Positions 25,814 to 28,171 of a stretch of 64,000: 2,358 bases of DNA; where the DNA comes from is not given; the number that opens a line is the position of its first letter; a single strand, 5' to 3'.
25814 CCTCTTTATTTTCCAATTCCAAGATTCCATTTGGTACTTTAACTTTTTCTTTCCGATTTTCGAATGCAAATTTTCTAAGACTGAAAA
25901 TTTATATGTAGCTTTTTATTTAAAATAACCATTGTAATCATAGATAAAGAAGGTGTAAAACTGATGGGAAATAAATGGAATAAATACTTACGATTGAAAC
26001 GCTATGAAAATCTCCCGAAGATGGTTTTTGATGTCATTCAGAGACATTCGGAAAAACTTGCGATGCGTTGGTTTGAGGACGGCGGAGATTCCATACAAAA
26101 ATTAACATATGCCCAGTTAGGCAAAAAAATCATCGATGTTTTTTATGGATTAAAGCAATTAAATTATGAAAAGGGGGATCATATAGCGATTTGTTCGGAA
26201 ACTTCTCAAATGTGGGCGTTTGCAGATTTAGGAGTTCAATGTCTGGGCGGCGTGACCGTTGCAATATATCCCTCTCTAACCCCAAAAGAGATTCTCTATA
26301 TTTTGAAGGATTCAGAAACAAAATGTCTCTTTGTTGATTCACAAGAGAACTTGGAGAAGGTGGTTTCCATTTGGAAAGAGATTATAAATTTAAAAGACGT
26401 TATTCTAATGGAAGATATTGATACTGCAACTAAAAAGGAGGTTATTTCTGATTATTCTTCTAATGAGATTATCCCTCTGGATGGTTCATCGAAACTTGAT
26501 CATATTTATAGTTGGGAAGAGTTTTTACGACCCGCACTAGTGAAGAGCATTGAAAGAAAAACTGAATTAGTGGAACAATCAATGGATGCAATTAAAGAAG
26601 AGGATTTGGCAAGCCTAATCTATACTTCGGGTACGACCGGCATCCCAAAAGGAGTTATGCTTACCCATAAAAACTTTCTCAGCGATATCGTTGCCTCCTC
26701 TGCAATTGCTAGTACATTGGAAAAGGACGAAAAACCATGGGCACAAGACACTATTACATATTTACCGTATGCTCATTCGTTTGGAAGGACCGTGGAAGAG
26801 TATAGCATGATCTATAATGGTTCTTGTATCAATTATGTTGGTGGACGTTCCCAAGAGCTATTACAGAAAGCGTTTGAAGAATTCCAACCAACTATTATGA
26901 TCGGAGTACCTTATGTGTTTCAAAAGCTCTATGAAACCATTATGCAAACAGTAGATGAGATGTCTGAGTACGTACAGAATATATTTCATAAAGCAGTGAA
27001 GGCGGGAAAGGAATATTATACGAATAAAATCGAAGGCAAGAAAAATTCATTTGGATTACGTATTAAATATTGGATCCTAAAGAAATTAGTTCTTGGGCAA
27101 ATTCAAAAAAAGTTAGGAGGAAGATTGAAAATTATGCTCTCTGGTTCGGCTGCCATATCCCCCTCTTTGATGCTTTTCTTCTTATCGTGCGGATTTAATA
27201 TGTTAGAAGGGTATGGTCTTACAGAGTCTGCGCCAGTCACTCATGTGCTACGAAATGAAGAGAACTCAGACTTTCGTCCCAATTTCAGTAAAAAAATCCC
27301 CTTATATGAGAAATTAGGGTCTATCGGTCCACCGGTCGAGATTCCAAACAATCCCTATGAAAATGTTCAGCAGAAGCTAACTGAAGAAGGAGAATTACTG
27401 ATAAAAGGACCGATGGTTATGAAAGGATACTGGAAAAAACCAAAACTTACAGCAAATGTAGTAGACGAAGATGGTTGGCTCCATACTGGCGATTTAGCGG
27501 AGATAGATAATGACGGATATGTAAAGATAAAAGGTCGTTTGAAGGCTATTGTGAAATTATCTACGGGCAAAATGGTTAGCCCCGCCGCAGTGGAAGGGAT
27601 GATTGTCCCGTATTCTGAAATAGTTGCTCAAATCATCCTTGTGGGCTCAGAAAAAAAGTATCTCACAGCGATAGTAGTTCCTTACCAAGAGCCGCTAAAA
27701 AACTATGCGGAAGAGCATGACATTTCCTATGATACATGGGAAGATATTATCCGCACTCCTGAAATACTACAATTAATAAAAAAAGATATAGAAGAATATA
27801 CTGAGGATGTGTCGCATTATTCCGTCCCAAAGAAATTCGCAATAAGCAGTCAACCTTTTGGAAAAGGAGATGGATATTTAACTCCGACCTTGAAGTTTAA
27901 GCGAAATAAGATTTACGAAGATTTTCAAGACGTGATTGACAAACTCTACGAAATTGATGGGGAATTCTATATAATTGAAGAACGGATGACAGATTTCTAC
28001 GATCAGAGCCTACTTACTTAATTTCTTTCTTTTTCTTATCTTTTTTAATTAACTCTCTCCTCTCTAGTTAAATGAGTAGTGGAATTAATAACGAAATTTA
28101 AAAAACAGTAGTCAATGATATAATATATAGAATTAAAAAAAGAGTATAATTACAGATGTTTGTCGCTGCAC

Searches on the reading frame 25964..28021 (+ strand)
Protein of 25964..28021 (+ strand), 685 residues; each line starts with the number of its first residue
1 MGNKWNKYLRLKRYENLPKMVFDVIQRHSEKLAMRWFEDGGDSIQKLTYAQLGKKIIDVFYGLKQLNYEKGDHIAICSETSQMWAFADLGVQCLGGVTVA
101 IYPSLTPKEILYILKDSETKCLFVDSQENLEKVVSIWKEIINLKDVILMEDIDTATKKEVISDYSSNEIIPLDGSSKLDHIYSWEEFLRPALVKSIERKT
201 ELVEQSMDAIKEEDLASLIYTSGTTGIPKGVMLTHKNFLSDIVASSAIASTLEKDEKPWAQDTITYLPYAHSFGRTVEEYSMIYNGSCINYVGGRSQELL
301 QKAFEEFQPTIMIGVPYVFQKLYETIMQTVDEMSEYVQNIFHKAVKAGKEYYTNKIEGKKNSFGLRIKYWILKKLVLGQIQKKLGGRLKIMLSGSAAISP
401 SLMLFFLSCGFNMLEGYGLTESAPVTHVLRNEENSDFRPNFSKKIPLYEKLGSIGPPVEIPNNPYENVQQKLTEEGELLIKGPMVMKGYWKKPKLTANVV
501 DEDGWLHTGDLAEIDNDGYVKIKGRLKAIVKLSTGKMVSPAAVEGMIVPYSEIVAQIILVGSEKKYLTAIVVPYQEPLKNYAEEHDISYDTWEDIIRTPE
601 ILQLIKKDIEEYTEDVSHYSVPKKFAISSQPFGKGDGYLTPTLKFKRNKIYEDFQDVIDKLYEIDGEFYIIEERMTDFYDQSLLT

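Call 67: search_protein_families(library=pfam, proteins=[window:25964-28021:+], max_evalue=0.00001)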
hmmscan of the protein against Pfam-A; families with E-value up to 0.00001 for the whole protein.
window:25964-28021:+ (685 aa): 2 families
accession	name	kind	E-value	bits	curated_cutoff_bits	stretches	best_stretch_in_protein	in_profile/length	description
PF00501.34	AMP-binding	-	2.4e-71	241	29.9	1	25-490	5-384/384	AMP-binding enzyme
PF23562.2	AMP-binding_C_3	-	9.6e-10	39.3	20.8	1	529-663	3-121/124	AMP-binding enzyme C-terminal domain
